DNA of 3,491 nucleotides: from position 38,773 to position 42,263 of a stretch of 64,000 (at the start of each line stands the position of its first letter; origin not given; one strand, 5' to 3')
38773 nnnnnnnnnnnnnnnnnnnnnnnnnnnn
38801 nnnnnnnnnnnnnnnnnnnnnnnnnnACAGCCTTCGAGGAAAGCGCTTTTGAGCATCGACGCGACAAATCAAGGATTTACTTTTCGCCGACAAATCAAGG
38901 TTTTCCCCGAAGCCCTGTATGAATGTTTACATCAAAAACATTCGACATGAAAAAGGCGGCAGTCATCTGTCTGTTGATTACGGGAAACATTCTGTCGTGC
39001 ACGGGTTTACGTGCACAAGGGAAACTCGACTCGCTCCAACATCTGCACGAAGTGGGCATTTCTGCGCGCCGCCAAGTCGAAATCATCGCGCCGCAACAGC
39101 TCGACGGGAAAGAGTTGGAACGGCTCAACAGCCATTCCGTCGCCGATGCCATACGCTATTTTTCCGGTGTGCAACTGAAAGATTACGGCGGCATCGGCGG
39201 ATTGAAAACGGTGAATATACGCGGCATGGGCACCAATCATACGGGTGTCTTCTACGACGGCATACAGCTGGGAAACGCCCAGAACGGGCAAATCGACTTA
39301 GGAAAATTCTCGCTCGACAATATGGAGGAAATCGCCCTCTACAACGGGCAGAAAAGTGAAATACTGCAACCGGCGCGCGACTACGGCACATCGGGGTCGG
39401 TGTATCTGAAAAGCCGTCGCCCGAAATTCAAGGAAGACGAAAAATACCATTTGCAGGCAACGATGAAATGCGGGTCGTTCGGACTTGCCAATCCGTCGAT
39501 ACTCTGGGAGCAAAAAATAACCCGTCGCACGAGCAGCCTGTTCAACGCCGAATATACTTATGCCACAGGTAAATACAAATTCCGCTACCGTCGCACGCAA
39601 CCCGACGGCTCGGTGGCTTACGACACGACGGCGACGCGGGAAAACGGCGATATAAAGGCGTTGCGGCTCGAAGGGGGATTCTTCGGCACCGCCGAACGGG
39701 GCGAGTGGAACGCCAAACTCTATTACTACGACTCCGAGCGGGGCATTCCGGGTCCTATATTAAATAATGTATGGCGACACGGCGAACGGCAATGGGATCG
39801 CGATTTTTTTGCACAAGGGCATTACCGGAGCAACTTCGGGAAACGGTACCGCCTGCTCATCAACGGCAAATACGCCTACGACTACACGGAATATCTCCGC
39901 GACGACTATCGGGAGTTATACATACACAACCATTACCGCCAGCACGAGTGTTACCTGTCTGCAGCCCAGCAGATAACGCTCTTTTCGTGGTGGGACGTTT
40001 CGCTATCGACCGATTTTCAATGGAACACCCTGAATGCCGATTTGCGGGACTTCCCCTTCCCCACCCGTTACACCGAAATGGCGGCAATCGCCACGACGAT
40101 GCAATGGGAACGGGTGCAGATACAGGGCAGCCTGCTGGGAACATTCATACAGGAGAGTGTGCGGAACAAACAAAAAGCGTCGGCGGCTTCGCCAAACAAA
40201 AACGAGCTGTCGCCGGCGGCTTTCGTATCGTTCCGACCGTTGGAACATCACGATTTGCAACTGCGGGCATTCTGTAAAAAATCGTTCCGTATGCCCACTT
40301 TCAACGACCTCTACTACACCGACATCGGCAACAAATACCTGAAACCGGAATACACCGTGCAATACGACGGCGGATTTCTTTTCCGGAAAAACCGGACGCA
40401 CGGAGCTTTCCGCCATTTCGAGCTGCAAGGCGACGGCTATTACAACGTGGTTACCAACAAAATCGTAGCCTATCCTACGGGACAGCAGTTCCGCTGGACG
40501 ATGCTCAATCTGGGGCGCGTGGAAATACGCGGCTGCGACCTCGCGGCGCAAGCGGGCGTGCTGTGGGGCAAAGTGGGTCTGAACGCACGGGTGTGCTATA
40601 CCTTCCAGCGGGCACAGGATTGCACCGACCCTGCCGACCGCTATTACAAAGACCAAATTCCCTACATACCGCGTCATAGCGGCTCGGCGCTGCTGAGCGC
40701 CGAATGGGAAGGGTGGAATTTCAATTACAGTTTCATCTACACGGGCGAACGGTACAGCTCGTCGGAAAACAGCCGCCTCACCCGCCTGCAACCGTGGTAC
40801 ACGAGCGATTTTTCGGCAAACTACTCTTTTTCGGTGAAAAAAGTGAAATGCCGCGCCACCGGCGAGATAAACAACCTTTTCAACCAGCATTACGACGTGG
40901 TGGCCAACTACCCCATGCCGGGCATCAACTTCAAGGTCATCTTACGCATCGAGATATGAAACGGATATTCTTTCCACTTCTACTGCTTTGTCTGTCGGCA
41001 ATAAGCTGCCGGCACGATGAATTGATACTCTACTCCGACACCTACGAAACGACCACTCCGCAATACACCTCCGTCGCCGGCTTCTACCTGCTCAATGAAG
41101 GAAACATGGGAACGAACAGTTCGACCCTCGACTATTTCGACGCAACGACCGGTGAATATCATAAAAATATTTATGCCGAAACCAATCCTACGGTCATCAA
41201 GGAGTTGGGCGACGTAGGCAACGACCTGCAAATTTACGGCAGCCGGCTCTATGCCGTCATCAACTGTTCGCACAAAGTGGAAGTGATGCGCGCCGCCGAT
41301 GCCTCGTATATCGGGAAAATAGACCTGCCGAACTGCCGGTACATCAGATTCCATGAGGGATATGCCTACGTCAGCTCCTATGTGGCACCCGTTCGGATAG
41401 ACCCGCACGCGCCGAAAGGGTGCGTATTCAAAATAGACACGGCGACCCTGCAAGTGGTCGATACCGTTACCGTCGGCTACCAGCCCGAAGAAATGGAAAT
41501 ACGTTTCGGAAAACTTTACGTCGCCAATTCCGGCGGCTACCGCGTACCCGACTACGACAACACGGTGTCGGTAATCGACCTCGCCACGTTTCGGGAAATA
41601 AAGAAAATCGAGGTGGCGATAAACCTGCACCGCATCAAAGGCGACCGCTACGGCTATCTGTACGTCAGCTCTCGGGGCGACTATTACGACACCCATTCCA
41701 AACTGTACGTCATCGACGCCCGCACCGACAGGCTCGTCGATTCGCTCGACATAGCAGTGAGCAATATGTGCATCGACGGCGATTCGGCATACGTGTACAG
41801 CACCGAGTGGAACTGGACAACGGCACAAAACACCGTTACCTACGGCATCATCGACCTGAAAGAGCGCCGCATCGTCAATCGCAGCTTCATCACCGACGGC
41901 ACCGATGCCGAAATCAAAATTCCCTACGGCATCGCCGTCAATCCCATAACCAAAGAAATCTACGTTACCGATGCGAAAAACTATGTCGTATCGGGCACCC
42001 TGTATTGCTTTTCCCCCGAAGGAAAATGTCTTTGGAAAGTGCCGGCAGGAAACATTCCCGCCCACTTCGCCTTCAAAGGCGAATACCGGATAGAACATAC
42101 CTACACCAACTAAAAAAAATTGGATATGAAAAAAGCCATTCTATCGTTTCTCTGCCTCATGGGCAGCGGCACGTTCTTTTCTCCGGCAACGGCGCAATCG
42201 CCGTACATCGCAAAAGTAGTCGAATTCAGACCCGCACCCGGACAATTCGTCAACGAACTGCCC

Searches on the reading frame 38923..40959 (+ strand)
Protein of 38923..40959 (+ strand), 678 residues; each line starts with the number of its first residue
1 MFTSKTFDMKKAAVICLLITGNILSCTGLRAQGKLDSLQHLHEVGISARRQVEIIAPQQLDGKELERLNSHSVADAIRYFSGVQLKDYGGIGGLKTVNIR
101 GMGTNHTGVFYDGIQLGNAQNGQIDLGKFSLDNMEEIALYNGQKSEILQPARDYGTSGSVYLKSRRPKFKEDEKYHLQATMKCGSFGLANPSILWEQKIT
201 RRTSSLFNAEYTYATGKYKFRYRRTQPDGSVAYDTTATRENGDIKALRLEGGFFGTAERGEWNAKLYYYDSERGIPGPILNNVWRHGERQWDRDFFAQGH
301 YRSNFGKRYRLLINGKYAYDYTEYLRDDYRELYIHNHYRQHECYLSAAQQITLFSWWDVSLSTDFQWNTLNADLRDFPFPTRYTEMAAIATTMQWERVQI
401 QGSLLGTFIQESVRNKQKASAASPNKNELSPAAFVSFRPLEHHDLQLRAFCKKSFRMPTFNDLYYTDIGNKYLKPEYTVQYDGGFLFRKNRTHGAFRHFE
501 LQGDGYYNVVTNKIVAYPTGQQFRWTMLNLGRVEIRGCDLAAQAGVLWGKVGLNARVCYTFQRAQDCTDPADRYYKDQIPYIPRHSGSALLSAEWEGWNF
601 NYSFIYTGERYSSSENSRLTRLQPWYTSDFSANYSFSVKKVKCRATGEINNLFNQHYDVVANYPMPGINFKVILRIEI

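Call 3: search_protein_families(library=pfam, proteins=[window:38923-40959:+], max_evalue=0.01)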
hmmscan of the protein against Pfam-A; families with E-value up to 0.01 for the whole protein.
window:38923-40959:+ (678 aa): 2 families
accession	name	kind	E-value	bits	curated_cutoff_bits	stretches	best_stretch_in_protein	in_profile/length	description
PF07715.20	Plug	-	9e-15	55.5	23.9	1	58-145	10-96/107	TonB-dependent Receptor Plug Domain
PF14905.12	OMP_b-brl_3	-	6.7e-08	32.4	27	1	413-657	143-378/408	Outer membrane protein beta-barrel family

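Call 11: search_protein_families(library=ncbifam, proteins=[window:38923-40959:+], max_evalue=0.01)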
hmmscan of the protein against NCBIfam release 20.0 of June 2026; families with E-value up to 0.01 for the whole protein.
window:38923-40959:+ (678 aa): 11 families
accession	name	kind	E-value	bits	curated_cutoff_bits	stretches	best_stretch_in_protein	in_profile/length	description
TIGR01779.1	TonB-B12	equivalog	7.2e-29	100.8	599.7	2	446-672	402-608/614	TonB-dependent vitamin B12 receptor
TIGR01783.1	TonB-siderophor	subfamily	5.1e-24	84.9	223.5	2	383-658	359-621/649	TonB-dependent siderophore receptor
TIGR01786.1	TonB-hemlactrns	subfamily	4.2e-20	71.7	323.75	2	326-665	383-694/719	TonB-dependent hemoglobin/transferrin/lactoferrin family receptor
NF007926.1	PRK10641.1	equivalog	2e-17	63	836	1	54-670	44-609/617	TonB-dependent vitamin B12 receptor BtuB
NF049944.1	TonB_dep_PUIUD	equivalog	4.8e-09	35.1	850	1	425-672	437-680/686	TonB-dependent receptor, PUIUD motif-type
TIGR01782.1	TonB-Xanth-Caul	subfamily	5.2e-09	34.9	310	2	527-658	706-840/868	TonB-dependent receptor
NF010012.0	PRK13486.1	equivalog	8.3e-07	27.7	924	2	62-119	51-108/696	TonB-dependent receptor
NF049946.1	TonB_dep_CU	exception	3.5e-06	25.6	700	1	470-675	488-679/683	TonB-dependent receptor, CU motif-type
TIGR01776.1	TonB-tbp-lbp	subfamily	9.1e-05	20.5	468.8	0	417-472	630-683/946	lactoferrin/transferrin family TonB-dependent receptor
NF007465.0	PRK10044.1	equivalog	0.00014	20.2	803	0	63-135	89-163/726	ferrichrome porin FhuA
NF010651.0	PRK14050.1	equivalog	0.00021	19.5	884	1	68-135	95-162/730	TonB-dependent siderophore receptor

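Call 70: search_solved_structures(query=window:38947-40959:+, max_evalue=1e-10)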
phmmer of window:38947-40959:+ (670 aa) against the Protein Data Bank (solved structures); distinct sequences matched with E-value up to 1e-10: 4.
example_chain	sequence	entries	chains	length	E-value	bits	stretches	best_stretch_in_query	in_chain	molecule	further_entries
8blw_A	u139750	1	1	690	5.4e-129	434.6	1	15-667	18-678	Vitamin B12 transporter BtuB1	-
8bmx_C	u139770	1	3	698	8.4e-31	110.1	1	423-667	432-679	Putative TonB-linked outer membrane receptor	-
8p98_A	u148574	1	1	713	8.7e-31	110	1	422-666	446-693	Vitamin B12 transporter BtuB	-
8p97_A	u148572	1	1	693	1.1e-30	109.7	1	422-666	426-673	TonB-dependent receptor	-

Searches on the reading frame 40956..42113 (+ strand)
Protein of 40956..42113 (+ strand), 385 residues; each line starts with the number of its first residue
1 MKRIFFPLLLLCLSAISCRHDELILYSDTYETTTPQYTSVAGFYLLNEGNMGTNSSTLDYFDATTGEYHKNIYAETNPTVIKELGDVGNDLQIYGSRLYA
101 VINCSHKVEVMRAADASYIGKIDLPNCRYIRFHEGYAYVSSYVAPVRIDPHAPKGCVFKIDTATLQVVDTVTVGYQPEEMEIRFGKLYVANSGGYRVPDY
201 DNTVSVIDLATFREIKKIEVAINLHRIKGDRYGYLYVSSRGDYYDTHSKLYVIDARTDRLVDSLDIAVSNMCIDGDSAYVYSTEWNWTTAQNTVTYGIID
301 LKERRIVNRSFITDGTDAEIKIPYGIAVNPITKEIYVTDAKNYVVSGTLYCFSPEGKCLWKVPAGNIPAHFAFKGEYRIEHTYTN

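Call 3: search_protein_families(library=pfam, proteins=[window:40956-42113:+], max_evalue=0.01)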
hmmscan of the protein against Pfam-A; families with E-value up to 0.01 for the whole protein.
window:40956-42113:+ (385 aa): 1 family
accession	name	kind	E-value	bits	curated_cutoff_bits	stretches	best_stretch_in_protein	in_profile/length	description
PF16819.11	DUF5074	-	7.9e-16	58.5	27.2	2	42-101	2-58/353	Domain of unknown function (DUF5074)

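Call 6: search_solved_structures(query=window:40956-42113:+, max_evalue=1, show_alignments=1)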
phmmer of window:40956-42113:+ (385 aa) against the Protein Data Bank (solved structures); distinct sequences matched with E-value up to 1: 14.
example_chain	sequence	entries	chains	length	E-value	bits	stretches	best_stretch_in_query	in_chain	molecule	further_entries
8ptd_A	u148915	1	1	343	2e-46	162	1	38-362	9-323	YncE family protein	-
8ptf_A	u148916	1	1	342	2e-46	162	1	38-362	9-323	YncE family protein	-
8blw_B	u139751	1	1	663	5.5e-46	160.6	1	38-362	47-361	YncE family protein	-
8bmy_A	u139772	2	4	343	1.9e-20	76.5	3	323-381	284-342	Putative surface layer protein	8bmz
8bn0_A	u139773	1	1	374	2.9e-20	75.9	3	324-381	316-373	Putative surface layer protein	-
3dsm_A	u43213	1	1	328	8.1e-20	74.4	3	323-381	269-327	uncharacterized protein BACUNI_02894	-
8baz_A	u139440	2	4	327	2.4e-19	72.9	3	323-376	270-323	Surface layer protein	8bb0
8bmx_D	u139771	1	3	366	3.7e-19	72.3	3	38-154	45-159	YncE family protein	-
8bai_A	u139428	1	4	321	9.1e-19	71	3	323-374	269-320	Surface layer protein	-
8p97_B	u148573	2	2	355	1.4e-17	67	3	30-192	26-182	Putative surface layer protein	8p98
8okv_B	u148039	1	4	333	3.5e-17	65.8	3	41-192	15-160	Putative surface layer protein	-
8puj_A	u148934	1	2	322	5.6e-17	65.1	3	42-192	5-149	YncE family protein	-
9ubw_J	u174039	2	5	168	0.12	14.6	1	8-111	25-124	Cation channel sperm-associated auxiliary subunit TMEM249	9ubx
7eeb_J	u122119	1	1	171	0.14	14.4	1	8-112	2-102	Transmembrane protein 249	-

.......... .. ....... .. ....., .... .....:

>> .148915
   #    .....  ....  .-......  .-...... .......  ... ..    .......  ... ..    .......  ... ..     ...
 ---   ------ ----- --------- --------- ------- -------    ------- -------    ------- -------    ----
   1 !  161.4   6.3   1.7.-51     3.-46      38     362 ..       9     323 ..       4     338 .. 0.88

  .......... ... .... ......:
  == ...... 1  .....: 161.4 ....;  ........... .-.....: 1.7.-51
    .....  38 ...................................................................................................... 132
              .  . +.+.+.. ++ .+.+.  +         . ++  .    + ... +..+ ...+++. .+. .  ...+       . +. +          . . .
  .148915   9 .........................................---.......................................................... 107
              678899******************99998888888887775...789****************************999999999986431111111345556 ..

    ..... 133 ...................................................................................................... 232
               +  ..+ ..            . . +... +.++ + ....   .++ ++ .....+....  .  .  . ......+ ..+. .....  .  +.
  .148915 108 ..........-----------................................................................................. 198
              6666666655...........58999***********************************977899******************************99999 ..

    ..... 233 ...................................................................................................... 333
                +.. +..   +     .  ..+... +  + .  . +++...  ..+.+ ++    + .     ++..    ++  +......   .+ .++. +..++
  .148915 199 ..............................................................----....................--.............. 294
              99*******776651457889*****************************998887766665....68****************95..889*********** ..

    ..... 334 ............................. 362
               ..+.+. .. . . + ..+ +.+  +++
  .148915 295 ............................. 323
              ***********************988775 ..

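Call 11: search_protein_families(library=ncbifam, proteins=[window:40956-42113:+], max_evalue=0.01)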
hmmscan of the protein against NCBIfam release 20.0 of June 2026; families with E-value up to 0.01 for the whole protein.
window:40956-42113:+ (385 aa): 4 families
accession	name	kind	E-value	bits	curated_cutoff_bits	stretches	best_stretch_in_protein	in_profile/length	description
TIGR02276.1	beta_rpt_yvtn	repeat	7.6e-08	32.2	27.85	2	186-221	5-33/42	beta-propeller repeat protein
TIGR03866.1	PQQ_ABC_repeats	subfamily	2.8e-05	23.3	287.3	1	160-338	68-234/310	PQQ-dependent catabolism-associated beta-propeller protein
NF052280.1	7_blade_YncE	equivalog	0.0017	17.2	400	1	152-343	52-238/338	7-bladed beta-propeller protein YncE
NF052460.1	L-NosZ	equivalog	0.0021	16.7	700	0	201-289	64-155/480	clade III lactonase-type nitrous-oxide reductase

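Call 88: search_solved_structures(query=window:40956-42113:+, max_evalue=1e-18, show_alignments=4)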
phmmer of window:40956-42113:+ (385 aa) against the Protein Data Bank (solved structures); distinct sequences matched with E-value up to 1e-18: 9.
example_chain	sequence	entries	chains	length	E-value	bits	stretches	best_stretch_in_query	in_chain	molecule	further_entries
8ptd_A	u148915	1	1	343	2e-46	162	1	38-362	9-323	YncE family protein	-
8ptf_A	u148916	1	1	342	2e-46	162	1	38-362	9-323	YncE family protein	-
8blw_B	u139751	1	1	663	5.5e-46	160.6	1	38-362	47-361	YncE family protein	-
8bmy_A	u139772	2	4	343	1.9e-20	76.5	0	323-381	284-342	Putative surface layer protein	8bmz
8bn0_A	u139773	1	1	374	2.9e-20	75.9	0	324-381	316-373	Putative surface layer protein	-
3dsm_A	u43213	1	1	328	8.1e-20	74.4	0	323-381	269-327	uncharacterized protein BACUNI_02894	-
8baz_A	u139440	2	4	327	2.4e-19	72.9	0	323-376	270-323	Surface layer protein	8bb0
8bmx_D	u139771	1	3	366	3.7e-19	72.3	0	38-154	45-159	YncE family protein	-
8bai_A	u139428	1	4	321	9.1e-19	71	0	323-374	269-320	Surface layer protein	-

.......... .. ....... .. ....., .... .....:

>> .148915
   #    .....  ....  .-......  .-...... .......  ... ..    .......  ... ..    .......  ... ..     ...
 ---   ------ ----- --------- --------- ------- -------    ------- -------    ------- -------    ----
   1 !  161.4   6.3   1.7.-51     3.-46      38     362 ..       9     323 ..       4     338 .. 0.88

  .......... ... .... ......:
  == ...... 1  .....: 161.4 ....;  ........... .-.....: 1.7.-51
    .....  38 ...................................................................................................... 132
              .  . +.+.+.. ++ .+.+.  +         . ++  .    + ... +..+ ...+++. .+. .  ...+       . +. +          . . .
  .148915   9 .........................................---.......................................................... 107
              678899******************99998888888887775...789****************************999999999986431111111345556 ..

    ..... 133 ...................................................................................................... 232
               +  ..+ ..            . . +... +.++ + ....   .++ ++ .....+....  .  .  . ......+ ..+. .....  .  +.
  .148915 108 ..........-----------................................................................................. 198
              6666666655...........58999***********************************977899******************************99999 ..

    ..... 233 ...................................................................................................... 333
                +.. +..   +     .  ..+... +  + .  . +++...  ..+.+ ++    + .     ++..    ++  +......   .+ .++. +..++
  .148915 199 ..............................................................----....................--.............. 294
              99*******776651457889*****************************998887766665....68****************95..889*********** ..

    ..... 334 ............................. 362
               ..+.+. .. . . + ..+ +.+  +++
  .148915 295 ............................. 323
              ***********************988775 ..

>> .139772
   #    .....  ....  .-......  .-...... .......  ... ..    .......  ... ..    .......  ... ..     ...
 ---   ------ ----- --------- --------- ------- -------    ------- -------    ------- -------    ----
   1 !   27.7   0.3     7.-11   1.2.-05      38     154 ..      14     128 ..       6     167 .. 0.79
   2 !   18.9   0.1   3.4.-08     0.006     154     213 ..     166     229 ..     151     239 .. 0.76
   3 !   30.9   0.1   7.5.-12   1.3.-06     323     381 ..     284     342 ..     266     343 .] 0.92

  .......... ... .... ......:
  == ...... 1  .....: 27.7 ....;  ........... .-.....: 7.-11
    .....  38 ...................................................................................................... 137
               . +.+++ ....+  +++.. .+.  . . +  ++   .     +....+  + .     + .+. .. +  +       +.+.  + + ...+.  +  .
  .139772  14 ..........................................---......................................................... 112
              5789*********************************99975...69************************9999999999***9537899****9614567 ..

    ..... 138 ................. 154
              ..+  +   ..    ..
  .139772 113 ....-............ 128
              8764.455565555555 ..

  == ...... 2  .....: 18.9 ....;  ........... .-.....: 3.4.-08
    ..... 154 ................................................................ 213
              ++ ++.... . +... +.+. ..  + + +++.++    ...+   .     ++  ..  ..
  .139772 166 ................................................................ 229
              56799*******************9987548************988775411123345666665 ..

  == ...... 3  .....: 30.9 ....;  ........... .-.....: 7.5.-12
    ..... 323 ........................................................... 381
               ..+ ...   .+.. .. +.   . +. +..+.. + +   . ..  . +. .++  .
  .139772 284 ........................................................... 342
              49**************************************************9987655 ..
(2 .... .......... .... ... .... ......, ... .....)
